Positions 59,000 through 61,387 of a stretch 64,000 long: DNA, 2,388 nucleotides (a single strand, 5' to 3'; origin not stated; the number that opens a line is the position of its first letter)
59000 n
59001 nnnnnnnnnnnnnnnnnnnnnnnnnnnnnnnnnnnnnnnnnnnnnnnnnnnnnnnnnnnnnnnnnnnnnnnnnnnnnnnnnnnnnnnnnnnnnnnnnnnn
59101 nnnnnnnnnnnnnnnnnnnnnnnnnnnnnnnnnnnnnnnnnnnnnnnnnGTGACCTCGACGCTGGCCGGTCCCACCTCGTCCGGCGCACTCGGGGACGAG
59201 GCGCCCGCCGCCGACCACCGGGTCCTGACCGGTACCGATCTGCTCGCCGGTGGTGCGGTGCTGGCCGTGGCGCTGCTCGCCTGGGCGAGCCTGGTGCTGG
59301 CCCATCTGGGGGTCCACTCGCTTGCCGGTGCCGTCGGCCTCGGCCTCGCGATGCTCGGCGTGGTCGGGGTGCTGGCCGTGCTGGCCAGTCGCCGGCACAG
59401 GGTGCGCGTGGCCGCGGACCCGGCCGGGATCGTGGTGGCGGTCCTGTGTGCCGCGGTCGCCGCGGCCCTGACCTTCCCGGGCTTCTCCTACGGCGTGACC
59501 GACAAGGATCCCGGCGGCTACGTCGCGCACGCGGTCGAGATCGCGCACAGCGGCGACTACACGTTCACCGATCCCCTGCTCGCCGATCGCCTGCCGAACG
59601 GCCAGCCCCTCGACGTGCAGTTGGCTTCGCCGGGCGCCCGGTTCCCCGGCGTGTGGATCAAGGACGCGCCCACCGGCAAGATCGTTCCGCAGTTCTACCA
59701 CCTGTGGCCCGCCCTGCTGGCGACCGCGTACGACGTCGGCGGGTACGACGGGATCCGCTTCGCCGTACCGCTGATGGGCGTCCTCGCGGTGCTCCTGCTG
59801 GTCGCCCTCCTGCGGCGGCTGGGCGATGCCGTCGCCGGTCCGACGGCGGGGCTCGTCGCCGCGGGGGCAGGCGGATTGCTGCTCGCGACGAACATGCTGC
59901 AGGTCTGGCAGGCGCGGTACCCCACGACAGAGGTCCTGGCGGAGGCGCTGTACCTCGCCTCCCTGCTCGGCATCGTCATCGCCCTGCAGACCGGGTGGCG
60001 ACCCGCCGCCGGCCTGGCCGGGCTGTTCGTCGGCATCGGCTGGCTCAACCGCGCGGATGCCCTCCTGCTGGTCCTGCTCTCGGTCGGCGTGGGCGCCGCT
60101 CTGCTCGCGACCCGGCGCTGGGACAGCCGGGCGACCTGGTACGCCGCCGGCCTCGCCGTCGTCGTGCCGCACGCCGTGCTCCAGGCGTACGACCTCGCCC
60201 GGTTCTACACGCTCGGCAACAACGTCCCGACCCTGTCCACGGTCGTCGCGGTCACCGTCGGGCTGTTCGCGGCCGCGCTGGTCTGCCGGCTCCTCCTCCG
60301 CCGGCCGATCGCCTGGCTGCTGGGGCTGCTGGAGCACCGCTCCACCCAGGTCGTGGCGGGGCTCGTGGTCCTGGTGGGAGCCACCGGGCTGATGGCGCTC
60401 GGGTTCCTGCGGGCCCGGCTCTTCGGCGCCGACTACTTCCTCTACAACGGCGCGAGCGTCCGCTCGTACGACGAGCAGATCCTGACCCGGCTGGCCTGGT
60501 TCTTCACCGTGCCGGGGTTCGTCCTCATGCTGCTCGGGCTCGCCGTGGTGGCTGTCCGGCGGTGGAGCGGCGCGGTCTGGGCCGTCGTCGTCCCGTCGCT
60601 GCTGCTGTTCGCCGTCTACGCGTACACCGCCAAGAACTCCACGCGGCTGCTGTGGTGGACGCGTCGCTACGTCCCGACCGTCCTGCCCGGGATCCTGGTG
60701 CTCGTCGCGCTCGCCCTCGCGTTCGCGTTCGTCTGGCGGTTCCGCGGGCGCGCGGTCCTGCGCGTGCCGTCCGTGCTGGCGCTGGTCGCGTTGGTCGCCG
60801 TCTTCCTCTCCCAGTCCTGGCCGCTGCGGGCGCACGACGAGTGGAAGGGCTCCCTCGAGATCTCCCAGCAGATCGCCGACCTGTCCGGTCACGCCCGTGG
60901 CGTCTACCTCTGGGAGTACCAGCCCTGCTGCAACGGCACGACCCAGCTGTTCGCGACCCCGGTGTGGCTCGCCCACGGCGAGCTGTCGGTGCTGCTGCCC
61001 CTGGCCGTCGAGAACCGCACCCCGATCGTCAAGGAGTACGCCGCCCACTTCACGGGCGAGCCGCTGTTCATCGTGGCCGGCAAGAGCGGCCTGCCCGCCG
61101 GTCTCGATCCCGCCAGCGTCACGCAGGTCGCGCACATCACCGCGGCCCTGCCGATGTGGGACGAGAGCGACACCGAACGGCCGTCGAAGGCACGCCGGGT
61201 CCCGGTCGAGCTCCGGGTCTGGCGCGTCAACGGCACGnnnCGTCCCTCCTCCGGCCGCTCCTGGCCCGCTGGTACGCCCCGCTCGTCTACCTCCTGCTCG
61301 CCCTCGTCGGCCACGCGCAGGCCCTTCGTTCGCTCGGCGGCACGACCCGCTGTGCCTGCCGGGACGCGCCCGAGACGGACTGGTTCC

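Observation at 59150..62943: Two translationally coupled giant polytopic membrane proteins of unclear family downstream of the exporter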

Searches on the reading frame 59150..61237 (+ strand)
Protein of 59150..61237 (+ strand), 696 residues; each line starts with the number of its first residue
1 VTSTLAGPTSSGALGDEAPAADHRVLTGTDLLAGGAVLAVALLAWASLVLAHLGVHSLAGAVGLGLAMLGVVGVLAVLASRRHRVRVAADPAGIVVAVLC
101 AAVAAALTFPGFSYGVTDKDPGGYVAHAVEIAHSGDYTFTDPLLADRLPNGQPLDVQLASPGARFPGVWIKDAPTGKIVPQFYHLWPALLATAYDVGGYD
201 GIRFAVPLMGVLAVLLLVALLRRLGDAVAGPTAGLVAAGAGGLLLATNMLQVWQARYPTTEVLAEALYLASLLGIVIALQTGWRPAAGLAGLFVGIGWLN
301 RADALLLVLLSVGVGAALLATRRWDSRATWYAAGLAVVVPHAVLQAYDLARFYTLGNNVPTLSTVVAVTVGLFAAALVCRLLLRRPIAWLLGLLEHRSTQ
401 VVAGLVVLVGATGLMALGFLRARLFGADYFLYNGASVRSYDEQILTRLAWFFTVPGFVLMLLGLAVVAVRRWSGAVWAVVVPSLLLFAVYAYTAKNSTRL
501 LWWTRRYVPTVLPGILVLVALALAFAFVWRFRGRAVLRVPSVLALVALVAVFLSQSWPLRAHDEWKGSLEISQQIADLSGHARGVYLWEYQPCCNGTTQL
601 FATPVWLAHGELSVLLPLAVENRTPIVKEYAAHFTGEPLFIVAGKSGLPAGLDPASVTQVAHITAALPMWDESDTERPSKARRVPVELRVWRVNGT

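Call 5: search_protein_families(library=pfam, proteins=[window:59150-61237:+], max_evalue=1)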
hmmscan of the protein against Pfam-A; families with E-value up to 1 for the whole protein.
window:59150-61237:+ (696 aa): 1 family
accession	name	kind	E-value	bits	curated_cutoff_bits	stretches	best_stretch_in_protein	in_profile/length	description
PF13231.12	PMT_2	-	0.00016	22.4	26.1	1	200-341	22-157/160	Dolichyl-phosphate-mannose-protein mannosyltransferase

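Call 6: search_protein_families(library=ncbifam, proteins=[window:59150-61237:+], max_evalue=1)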
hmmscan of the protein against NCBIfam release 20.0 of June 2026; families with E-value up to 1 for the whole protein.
window:59150-61237:+ (696 aa): 0 families

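Call 14: find_homologous_proteins(query=window:59150-61237:+)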
Query window:59150-61237:+ (696 aa): 482 proteins with E <= 0.001 among 8000 candidates; the best 120 are listed.
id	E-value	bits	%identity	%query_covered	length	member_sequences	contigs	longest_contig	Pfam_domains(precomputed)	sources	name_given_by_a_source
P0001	0.0e+0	1497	99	100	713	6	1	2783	-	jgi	jgi:hypothetical protein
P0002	0.0e+0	1269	83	100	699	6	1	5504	-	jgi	jgi:hypothetical protein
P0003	0.0e+0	1089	72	100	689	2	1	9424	-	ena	-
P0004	0.0e+0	1081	72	100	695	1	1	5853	-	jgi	jgi:hypothetical protein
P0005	0.0e+0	1072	72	100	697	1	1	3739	-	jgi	jgi:hypothetical protein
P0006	0.0e+0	1066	72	100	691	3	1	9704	-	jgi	-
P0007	0.0e+0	1066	71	100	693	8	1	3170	-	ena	-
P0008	0.0e+0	1059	72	100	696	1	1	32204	-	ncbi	-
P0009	0.0e+0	1045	69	100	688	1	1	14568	-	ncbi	-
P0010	0.0e+0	1044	71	100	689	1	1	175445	-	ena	-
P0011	0.0e+0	1043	69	100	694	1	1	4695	-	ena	-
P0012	0.0e+0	1039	70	100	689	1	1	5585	-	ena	-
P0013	0.0e+0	1036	71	100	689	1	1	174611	-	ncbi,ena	-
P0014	0.0e+0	1024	70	100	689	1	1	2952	-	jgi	jgi:hypothetical protein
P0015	0.0e+0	1021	69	100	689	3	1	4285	-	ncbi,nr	ncbi:MAG: hypothetical protein JWN77_96 [Frankiales bacterium]|nr:hypothetical protein [Frankiales b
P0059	3.8e-265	900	63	100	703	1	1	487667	-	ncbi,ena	-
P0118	1.9e-238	811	56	100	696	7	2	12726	-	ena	-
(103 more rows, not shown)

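Call 20: search_solved_structures(query=A1, max_evalue=10, show_alignments=2)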
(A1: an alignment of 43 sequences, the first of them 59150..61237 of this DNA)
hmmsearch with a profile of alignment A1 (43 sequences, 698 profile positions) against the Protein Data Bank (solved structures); distinct sequences matched with E-value up to 10: 1.
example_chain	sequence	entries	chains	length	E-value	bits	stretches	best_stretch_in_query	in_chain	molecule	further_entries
3mkl_A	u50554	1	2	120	1.6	9.8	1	354-448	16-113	HTH-type transcriptional regulator gadX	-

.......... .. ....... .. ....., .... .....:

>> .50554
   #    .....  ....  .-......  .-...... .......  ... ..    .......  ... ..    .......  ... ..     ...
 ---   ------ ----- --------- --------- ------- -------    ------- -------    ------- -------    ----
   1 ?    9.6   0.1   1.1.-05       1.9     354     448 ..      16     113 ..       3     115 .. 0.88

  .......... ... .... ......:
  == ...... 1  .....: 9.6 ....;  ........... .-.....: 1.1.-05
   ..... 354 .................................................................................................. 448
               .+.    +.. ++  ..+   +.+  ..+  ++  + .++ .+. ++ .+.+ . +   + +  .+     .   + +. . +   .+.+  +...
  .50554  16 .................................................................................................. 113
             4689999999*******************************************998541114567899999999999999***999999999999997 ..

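Call 22: search_protein_families(library=pfam, alignment_id=A1, max_evalue=0.01)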
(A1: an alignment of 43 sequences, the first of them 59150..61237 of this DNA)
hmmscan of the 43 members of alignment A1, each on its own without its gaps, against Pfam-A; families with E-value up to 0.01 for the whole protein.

A. member 1, window:59150-61237:+ (696 aa): 1 family
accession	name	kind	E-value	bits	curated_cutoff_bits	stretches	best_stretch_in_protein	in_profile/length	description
PF13231.12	PMT_2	-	0.00016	22.4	26.1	1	200-341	22-157/160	Dolichyl-phosphate-mannose-protein mannosyltransferase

B. families by the number of members that match (of 43 scanned): 4 families
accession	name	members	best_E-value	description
PF13231.12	PMT_2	11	7.8e-05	Dolichyl-phosphate-mannose-protein mannosyltransferase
PF20064.4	DUF6463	1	0.00043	Family of unknown function (DUF6463)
PF01757.29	Acyl_transf_3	1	0.0042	Acyltransferase domain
PF07760.16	DUF1616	1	0.0062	Protein of unknown function (DUF1616)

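Call 24: find_encoding_contigs(protein=P0059, flank=10000, max_places=2)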
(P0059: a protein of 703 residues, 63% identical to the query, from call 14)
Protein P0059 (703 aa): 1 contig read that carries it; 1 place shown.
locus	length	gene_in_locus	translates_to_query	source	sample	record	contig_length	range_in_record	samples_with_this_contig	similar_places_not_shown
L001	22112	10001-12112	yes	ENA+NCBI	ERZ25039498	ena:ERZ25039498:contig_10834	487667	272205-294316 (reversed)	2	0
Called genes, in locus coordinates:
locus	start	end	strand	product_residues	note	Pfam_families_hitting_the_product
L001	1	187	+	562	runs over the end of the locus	PF13581:HATPase_c_2 (faint), PF07730:HisKA_3 (weak), PF02518:HATPase_c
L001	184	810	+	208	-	PF00072:Response_reg, PF00196:GerE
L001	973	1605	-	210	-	PF01810:LysE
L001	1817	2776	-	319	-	-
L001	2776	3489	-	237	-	PF13632:Glyco_trans_2_3 (weak)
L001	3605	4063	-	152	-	PF13641:Glyco_tranf_2_3 (weak), PF00535:Glycos_transf_2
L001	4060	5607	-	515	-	PF00534:Glycos_transf_1, PF13692:Glyco_trans_1_4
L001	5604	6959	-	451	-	PF00535:Glycos_transf_2, PF13641:Glyco_tranf_2_3, PF13632:Glyco_trans_2_3 (weak)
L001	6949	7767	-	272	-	PF13489:Methyltransf_23, PF07021:MetW (weak), PF08241:Methyltransf_11, PF08242:Methyltransf_12 (weak), PF13649:Methyltransf_25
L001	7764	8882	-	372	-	PF00005:ABC_tran, PF13304:AAA_21 (weak)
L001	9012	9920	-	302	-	PF01061:ABC2_membrane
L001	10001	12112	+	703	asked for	-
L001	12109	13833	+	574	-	-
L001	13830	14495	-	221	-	PF00132:Hexapep, PF14602:Hexapep_2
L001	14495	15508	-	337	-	PF00535:Glycos_transf_2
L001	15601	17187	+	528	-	PF02012:BNR (faint), PF13088:BNR_2 (faint)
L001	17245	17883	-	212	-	PF13489:Methyltransf_23, PF13847:Methyltransf_31, PF08241:Methyltransf_11, PF08242:Methyltransf_12, PF13649:Methyltransf_25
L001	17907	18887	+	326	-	PF03706:LPG_synthase_TM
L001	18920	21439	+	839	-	PF08486:SpoIID, PF16158:N_BRCA1_IG (faint)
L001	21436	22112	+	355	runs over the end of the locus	PF00534:Glycos_transf_1, PF13692:Glyco_trans_1_4, PF13524:Glyco_trans_1_2, PF20706:GT4-conflict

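Call 25: find_encoding_contigs(protein=P0118, flank=10000, max_places=2)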
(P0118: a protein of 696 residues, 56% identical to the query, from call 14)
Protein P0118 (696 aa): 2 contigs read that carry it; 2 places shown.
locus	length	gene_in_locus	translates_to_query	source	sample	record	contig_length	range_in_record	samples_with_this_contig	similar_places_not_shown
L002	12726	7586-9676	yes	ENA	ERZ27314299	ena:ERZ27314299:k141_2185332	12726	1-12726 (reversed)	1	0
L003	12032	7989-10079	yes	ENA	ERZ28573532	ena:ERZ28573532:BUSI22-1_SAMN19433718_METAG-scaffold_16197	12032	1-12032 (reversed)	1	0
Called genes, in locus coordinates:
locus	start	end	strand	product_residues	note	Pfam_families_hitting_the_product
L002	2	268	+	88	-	?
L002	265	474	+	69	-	-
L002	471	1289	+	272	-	PF13489:Methyltransf_23, PF08241:Methyltransf_11, PF13649:Methyltransf_25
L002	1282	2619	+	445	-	PF00535:Glycos_transf_2, PF13641:Glyco_tranf_2_3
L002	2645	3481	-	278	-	-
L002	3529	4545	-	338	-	PF04321:RmlD_sub_bind (weak), PF01370:Epimerase, PF16363:GDP_Man_Dehyd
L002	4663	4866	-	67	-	-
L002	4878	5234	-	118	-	-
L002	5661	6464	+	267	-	-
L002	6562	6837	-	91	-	-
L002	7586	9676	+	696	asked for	-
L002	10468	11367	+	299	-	PF08241:Methyltransf_11, PF13489:Methyltransf_23, PF08242:Methyltransf_12, PF13649:Methyltransf_25, PF13847:Methyltransf_31 (weak)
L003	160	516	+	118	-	-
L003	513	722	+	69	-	-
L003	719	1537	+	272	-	PF13489:Methyltransf_23, PF08241:Methyltransf_11, PF13649:Methyltransf_25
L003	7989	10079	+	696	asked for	-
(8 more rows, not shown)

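Call 26: predict_structure(alignment_id=A1)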
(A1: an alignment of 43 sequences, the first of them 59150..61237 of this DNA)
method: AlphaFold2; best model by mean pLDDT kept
length: 696 residues; sequences in the alignment: 43
mean_pLDDT: 86.7   pTM: 0.89
mean pLDDT of the five models: 86.7, 85.5, 83.4, 82.9, 81.3
residues with pLDDT >= 90: 418; 70-90: 204; 50-70: 46; < 50: 28
segments of 3 or more residues with pLDDT < 50: 1-21, 255-258
pLDDT, mean of each block of 10 residues (from residue 1): 36 34 82 97 94 96 97 92 87 98 89 72 87 93 91 89 83 86 84 95 89 97 95 97 90 56 90 96 95 88 83 95 94 93 85 78 94 96 91 90 94 87 79 68 74 88 93 91 86 59 70 93 96 92 96 83 84 96 94 67 92 94 95 95 92 96 90 68 88 96
secondary structure, 60 per line:
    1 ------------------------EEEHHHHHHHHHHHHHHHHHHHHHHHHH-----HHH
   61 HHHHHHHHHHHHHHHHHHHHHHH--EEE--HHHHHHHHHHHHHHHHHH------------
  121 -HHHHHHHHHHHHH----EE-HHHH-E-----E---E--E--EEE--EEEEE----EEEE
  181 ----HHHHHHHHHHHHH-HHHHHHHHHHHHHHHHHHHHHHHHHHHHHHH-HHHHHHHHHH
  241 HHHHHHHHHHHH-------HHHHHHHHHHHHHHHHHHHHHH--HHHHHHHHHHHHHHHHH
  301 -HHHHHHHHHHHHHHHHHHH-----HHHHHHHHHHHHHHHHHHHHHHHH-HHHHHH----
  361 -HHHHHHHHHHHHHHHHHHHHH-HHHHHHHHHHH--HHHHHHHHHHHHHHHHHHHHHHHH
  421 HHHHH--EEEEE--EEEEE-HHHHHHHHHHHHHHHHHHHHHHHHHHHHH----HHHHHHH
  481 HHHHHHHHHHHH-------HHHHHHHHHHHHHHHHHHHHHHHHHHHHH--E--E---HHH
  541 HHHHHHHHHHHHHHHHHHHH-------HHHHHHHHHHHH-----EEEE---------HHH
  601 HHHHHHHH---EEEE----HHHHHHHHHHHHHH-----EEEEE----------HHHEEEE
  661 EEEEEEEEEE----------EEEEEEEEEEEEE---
elements in order (helices of 4 or more, strands of 3 or more residues): E25-27 H28-52 H58-83 E86-88 H91-108 H122-134 H142-145 E163-165 E168-172 E177-180 H185-197 H199-229 H231-252 H260-281 H284-300 H302-320 H326-349 H351-356 H362-382 H384-394 H397-425 E428-432 E435-439 H441-469 H474-492 H500-528 H538-560 H568-579 E585-588 H598-608 E612-615 H620-633 E639-643 E657-670 E681-693

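Call 30: fold_search(model_id=the predicted structure, library=pdb)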
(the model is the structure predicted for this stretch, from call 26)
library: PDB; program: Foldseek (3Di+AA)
matches with E <= 10: 427; with E <= 0.001: 15
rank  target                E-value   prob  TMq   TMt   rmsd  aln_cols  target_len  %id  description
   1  8agc_A                1.3e-06  1.00  0.43  0.43  10.1       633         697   13  Structure of yeast oligosaccharylransferase complex with lipid-linked oligosaccharide and non-acceptor peptide bound (released 2022-12-07)
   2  7e9s_A                1.3e-06  1.00  0.43  0.35  13.8       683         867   12  Archaeal oligosaccharyltransferase AglB from Archaeoglobus fulgidus in complex with an inhibitory peptide and a dolich (released 2021-09-08)
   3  3wak                  2.3e-06  1.00  0.45  0.37  10.0       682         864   13  Crystal structure of the Archaeoglobus fulgidus oligosaccharyltransferase (O29867_ARCFU) in the apo form (released 2013-10-30)
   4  6gxc_A                4.6e-06  1.00  0.42  0.41  14.4       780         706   10  Bacterial oligosaccharyltransferase PglB in complex with an inhibitory peptide and a reactive lipid-linked oligosaccha (released 2018-11-14)
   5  9n9j_I                5.5e-06  1.00  0.44  0.43  10.5       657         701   10  Structure of a GRP94 folding intermediate engaged with a CCDC134- and FKBP11-bound secretory translocon (released 2025-11-19)
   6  5ogl_A                7.3e-06  1.00  0.43  0.42  14.9       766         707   11  Structure of bacterial oligosaccharyltransferase PglB in complex with an acceptor peptide and an lipid-linked oligosac (released 2017-10-25)
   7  8pn9_A                7.6e-06  1.00  0.44  0.47  10.4       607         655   11  Structure of human oligosaccharyltransferase OST-A complex bound to NGI-1 (released 2024-05-08)
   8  3waj                  1.0e-05  1.00  0.44  0.39   9.8       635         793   14  Crystal structure of the Archaeoglobus fulgidus oligosaccharyltransferase (O29867_ARCFU) complex with Zn and sulfate (released 2013-10-30)
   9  8b6l_I                1.3e-05  1.00  0.45  0.46   9.9       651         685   11  Subtomogram average of the human Sec61-TRAP-OSTA-translocon (released 2022-12-07)
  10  8age_A                1.4e-05  1.00  0.43  0.45  10.2       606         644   13  Structure of yeast oligosaccharylransferase complex with acceptor peptide bound (released 2022-12-07)
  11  9s6s_A                1.9e-05  1.00  0.42  0.51  10.6       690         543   12  Ternary cryo-EM structure of human ALG9 with Dol25-PP-GlcNAc2Man6, Dol25-P-Man and Fab (released 2026-03-18)
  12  9s6t_A                2.2e-05  1.00  0.41  0.55  11.8       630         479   12  Ternary cryo-EM structure of chicken ALG12 with Dol25-PP-GlcNAc2Man7, Dol25-P-Man, and Fab (released 2026-03-18)
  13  6ftg_5                2.4e-05  1.00  0.44  0.47  11.1       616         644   12  Subtomogram average of OST-containing ribosome-translocon complexes from canine rough microsomal membranes (released 2018-03-21)
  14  8agb_A                2.6e-05  1.00  0.44  0.47  10.8       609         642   14  Structure of yeast oligosaccharylransferase complex with lipid-linked oligosaccharide bound (released 2022-12-07)
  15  5f15                  3.7e-05  1.00  0.31  0.38  12.8       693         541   13  Crystal Structure of ArnT from Cupriavidus metallidurans bound to Undecaprenyl phosphate (released 2016-02-17)
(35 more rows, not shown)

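Call 53: search_protein_families(library=ncbifam, proteins=[L001:14495-15508:-], max_evalue=0.001)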
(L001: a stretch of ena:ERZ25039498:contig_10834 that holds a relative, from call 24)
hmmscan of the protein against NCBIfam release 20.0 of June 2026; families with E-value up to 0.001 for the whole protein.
L001:14495-15508:- (337 aa): 9 families
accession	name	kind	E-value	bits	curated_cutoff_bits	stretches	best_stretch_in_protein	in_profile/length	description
TIGR04182.1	glyco_TIGR04182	equivalog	9.6e-29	100.7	325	1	4-295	3-285/293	S-layer glycoprotein N-glycosyltransferase AglJ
NF041391.1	DPhHxTase_Halo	equivalog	1.8e-17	63.1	375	1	10-207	4-192/213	dolichyl-phosphate hexose transferase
NF058614.1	PPMAGASynPpgS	equivalog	3.8e-13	49.4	370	1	5-191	4-189/226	polyprenyl-phospho-N-acetylgalactosaminyl synthase PpgS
NF047588.1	GlcsyltransPgfSStrep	equivalog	7.9e-12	45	500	1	1-179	1-178/308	glycosyltransferase PgfS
NF007986.1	PRK10714.1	equivalog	1.3e-09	37.5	529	1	4-168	9-172/316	undecaprenyl-phosphate 4-deoxy-4-formamido-L-arabinose transferase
NF010496.0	PRK13915.1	equivalog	3.3e-08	33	262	1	4-108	34-143/307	glucosyl-3-phosphoglycerate synthase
TIGR04283.1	glyco_like_mftF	equivalog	6.1e-07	29.3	182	1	5-66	3-61/221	TIGR04283 family arsenosugar biosynthesis glycosyltransferase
TIGR03937.1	PgaC_IcaA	equivalog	3.4e-05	23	422.3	1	5-93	49-136/407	poly-beta-1,6-N-acetyl-D-glucosamine synthase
NF041875.1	EPS_EpsD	equivalog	0.0001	21.8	370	1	5-100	3-97/325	exopolysaccharide biosynthesis glycosyltransferase EpsD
